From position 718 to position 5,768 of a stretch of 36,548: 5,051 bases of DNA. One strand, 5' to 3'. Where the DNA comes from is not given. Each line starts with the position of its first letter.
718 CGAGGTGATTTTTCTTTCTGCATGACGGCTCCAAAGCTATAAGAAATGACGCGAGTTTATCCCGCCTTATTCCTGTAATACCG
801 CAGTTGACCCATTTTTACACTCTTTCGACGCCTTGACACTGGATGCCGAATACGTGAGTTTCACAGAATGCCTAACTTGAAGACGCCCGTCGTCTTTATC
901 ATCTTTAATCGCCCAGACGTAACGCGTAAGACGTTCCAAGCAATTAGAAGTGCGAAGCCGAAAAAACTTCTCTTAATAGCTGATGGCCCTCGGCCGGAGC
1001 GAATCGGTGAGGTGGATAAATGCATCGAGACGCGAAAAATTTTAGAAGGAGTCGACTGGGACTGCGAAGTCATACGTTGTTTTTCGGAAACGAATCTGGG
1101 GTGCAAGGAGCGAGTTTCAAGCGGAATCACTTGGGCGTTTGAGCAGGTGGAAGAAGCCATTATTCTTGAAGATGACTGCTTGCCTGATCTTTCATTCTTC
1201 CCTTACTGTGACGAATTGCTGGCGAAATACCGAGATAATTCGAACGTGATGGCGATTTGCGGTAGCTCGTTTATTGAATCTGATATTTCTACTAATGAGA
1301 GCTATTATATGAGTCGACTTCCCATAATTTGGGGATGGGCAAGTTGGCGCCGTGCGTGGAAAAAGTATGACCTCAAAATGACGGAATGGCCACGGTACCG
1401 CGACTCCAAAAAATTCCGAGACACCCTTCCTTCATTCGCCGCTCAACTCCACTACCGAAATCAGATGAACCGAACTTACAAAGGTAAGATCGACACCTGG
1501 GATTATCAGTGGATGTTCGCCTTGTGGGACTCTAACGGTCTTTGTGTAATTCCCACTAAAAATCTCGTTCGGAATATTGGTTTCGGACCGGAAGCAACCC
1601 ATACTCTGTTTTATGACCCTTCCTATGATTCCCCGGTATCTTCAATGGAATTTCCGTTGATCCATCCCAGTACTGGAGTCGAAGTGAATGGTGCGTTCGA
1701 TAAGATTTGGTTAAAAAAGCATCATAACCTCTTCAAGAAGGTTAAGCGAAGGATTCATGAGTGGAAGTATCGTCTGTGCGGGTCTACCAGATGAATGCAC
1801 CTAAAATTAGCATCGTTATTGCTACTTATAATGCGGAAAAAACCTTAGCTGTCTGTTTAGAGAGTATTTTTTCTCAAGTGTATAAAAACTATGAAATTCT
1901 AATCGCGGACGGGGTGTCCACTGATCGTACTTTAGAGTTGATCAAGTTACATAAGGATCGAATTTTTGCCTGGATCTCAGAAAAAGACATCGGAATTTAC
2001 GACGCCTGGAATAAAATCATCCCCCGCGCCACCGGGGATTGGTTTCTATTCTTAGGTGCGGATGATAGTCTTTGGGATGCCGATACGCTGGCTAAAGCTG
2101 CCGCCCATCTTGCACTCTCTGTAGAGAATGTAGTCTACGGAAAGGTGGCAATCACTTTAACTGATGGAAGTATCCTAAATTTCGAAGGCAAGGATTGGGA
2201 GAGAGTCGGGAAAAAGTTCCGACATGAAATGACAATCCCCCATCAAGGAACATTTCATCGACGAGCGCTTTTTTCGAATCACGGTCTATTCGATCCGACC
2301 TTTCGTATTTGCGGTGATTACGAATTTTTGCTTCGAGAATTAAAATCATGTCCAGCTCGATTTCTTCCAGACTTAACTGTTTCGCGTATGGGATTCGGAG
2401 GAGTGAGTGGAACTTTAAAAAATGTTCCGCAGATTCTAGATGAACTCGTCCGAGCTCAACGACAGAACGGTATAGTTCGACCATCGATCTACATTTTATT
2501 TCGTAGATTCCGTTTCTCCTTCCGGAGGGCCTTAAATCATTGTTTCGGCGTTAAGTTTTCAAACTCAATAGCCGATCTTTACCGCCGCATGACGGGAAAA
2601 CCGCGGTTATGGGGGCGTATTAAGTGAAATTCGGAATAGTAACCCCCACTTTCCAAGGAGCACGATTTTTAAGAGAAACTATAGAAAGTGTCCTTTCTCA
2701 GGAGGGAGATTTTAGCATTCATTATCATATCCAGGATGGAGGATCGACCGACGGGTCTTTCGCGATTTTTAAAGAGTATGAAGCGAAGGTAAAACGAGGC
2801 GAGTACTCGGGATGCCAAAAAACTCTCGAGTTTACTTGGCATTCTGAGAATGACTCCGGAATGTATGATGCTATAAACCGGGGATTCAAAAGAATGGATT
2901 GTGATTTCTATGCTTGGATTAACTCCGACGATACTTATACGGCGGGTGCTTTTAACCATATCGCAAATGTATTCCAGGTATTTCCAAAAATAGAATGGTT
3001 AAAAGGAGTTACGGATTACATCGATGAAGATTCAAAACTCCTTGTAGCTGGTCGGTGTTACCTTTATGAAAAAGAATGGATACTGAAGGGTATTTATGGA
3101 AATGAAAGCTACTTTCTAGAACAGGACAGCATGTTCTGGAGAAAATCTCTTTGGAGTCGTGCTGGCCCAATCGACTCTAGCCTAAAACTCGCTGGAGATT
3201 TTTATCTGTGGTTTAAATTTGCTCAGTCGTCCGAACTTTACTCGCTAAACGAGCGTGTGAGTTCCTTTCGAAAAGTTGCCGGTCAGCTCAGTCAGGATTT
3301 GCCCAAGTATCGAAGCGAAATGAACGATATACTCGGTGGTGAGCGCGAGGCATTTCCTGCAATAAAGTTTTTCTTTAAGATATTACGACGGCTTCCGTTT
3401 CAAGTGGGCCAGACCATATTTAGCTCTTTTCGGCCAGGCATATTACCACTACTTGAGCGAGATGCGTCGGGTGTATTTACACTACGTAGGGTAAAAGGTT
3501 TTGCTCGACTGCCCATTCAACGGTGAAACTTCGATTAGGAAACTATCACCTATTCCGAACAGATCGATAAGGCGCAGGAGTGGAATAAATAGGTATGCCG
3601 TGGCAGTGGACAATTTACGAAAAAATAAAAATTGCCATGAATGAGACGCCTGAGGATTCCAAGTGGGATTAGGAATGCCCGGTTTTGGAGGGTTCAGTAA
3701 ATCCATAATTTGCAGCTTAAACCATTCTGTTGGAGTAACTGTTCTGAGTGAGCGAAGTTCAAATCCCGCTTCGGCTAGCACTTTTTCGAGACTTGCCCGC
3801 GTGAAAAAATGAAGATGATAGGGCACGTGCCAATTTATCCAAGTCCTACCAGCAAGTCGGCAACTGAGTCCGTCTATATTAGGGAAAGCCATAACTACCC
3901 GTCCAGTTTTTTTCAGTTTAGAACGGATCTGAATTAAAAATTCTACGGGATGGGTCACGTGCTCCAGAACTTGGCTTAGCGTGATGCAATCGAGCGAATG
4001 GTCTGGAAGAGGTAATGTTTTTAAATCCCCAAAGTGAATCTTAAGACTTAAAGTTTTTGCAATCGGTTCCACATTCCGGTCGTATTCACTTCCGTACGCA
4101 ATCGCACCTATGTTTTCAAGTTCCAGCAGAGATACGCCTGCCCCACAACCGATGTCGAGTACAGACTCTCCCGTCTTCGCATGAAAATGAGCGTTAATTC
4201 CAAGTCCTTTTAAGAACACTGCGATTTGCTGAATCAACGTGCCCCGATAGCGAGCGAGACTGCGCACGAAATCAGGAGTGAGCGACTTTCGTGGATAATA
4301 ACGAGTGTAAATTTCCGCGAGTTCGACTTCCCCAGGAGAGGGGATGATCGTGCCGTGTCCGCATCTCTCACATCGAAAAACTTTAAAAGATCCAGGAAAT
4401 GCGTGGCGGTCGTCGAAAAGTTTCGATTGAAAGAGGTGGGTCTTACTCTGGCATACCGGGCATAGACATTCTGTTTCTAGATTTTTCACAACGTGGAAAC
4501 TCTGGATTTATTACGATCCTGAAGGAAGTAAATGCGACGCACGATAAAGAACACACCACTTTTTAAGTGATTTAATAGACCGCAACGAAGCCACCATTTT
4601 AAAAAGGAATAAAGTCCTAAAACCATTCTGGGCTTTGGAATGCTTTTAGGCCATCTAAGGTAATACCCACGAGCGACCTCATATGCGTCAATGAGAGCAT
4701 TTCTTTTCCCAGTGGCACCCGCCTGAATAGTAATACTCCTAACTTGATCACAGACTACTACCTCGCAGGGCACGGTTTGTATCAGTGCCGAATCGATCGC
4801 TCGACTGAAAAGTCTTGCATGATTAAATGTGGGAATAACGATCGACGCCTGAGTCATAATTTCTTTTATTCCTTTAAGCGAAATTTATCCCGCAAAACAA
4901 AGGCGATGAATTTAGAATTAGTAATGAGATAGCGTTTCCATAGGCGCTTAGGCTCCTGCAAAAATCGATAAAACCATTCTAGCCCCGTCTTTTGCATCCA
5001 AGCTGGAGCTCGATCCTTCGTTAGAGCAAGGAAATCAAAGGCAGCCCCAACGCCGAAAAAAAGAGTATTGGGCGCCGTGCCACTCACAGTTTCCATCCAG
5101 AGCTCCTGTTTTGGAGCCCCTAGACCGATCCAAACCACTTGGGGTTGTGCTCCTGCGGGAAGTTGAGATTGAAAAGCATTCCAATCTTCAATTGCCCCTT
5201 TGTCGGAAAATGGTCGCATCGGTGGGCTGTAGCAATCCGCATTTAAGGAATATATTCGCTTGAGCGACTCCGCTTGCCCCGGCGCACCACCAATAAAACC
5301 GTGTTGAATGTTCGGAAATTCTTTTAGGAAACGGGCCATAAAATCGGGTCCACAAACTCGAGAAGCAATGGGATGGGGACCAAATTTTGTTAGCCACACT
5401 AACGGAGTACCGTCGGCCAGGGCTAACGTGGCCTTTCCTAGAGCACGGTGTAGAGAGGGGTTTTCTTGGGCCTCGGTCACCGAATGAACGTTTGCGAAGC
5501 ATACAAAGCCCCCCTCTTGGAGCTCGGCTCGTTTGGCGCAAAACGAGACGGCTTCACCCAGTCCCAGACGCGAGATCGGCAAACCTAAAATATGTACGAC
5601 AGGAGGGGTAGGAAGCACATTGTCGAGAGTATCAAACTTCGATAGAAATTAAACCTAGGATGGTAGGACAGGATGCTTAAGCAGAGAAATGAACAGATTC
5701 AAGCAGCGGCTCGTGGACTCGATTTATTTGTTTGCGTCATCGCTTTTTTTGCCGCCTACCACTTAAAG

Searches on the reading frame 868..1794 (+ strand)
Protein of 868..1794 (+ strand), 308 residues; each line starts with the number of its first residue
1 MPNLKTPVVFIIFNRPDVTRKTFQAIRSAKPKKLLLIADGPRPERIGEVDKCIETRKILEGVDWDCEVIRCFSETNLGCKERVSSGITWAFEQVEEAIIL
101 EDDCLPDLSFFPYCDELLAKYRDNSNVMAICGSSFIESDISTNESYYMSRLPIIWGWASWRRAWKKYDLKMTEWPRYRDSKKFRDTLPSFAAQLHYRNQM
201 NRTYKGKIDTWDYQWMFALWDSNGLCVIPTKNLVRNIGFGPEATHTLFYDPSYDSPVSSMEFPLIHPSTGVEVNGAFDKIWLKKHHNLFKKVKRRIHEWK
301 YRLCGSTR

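Call 5: search_protein_families(library=pfam, proteins=[window:868-1791:+], max_evalue=0.01)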
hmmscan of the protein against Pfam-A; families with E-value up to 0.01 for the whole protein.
window:868-1791:+ (308 aa): 0 families

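Call 11: find_encoding_contigs(protein=window:868-1794:+, flank=10000, max_places=4)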
Protein window:868-1794:+ (308 aa): no gene with exactly this product is on record in the collection.

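Call 83: search_protein_families(library=phrogs, proteins=[window:868-1791:+], max_evalue=1)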
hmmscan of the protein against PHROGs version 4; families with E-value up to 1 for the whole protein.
window:868-1791:+ (308 aa): 0 families

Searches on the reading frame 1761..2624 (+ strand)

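Call 5: search_protein_families(library=pfam, proteins=[window:1761-2624:+], max_evalue=0.01)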
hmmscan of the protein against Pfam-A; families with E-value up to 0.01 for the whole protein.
window:1761-2624:+ (288 aa): 3 families
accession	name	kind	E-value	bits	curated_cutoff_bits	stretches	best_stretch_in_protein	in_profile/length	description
PF00535.33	Glycos_transf_2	-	4.2e-21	76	23.3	1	17-129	1-115/168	Glycosyl transferase family 2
PF10111.15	Glyco_tranf_2_2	-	1.2e-05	25.4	27.3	1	17-115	1-104/276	Glycosyltransferase like family 2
PF13641.12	Glyco_tranf_2_3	-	0.00044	20.8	27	1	14-117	1-111/230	Glycosyltransferase like family 2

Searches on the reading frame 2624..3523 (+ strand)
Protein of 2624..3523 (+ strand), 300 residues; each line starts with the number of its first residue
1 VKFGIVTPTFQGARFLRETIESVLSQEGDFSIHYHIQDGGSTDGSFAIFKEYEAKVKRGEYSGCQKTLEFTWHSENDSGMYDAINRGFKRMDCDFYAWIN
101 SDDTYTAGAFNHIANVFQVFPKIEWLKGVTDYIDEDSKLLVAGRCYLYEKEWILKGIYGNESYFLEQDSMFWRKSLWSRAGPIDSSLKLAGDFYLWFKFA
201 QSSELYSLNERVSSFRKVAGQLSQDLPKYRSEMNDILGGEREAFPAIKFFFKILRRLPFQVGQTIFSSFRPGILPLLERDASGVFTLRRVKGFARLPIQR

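Call 5: search_protein_families(library=pfam, proteins=[window:2624-3523:+], max_evalue=0.01)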
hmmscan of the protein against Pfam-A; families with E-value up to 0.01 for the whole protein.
window:2624-3523:+ (300 aa): 1 family
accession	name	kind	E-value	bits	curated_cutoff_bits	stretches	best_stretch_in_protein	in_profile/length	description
PF00535.33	Glycos_transf_2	-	1.3e-13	51.6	23.3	1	5-118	2-104/168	Glycosyl transferase family 2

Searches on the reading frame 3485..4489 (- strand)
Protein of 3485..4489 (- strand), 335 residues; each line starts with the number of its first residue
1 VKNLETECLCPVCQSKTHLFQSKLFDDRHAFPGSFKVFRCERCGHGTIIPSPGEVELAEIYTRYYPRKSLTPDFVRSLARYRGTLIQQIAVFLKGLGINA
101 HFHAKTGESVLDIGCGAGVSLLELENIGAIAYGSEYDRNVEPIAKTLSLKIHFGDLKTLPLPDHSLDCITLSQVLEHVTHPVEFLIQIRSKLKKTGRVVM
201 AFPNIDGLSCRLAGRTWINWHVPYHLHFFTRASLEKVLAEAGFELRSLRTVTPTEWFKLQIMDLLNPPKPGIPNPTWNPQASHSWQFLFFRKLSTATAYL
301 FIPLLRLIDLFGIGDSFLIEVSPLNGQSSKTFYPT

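Call 5: search_protein_families(library=pfam, proteins=[window:3485-4489:-], max_evalue=0.01)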
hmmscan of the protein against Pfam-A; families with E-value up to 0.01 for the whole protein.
window:3485-4489:- (335 aa): 7 families
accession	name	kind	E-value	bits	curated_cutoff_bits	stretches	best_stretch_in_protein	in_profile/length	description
PF13489.12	Methyltransf_23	-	2.6e-20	73.3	27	1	104-247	20-163/164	Methyltransferase domain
PF08241.18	Methyltransf_11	-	9.3e-14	52.3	21.2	1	111-199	1-94/95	Methyltransferase domain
PF07021.18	MetW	-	3e-09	37.2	21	1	105-212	12-119/193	Methionine biosynthesis protein MetW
PF13847.12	Methyltransf_31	-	4.1e-09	36.7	27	1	105-204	2-113/145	Methyltransferase domain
PF13649.12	Methyltransf_25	-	7.3e-09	36.7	27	1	110-196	1-97/97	Methyltransferase domain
PF08242.18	Methyltransf_12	-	2.6e-06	28.5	30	1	111-197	1-97/98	Methyltransferase domain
PF08003.17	Methyltransf_9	-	0.00012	21.6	23.8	1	99-207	108-224/315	Protein of unknown function (DUF1698)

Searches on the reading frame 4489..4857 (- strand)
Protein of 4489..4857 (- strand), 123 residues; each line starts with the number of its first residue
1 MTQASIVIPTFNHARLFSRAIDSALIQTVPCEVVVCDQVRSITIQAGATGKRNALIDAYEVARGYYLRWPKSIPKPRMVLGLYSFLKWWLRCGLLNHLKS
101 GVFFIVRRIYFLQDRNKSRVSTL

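Call 7: search_protein_families(library=ncbifam, proteins=[window:4489-4857:-], max_evalue=1)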
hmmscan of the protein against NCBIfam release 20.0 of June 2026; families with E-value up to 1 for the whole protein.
window:4489-4857:- (123 aa): 4 families
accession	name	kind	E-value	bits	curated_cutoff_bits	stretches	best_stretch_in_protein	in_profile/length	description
NF038121.1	PEP_CTERM_LEVG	equivalog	0.018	14.3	100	1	32-83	190-241/258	LEVG family PEP-CTERM protein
NF038299.1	EPS_HpsN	equivalog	0.075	12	425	1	4-43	3-43/317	hormogonium polysaccharide biosynthesis glycosyltransferase HpsN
TIGR04283.1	glyco_like_mftF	equivalog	0.11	12.1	182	1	5-41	2-39/221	TIGR04283 family arsenosugar biosynthesis glycosyltransferase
NF050050.1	ProtGlycPglI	equivalog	0.13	11.6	500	1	2-38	2-39/306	GalNAc(5)-diNAcBac-PP-undecaprenol beta-1,3-glucosyltransferase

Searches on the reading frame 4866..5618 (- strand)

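Call 5: search_protein_families(library=pfam, proteins=[window:4866-5618:-], max_evalue=0.01)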
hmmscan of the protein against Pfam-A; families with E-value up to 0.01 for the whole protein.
window:4866-5618:- (250 aa): 1 family
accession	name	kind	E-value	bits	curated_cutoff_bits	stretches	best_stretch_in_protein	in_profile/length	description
PF03808.19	Glyco_tran_WecG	-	1.3e-42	145.9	27.4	1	63-230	1-168/168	Glycosyl transferase WecG/TagA/CpsF family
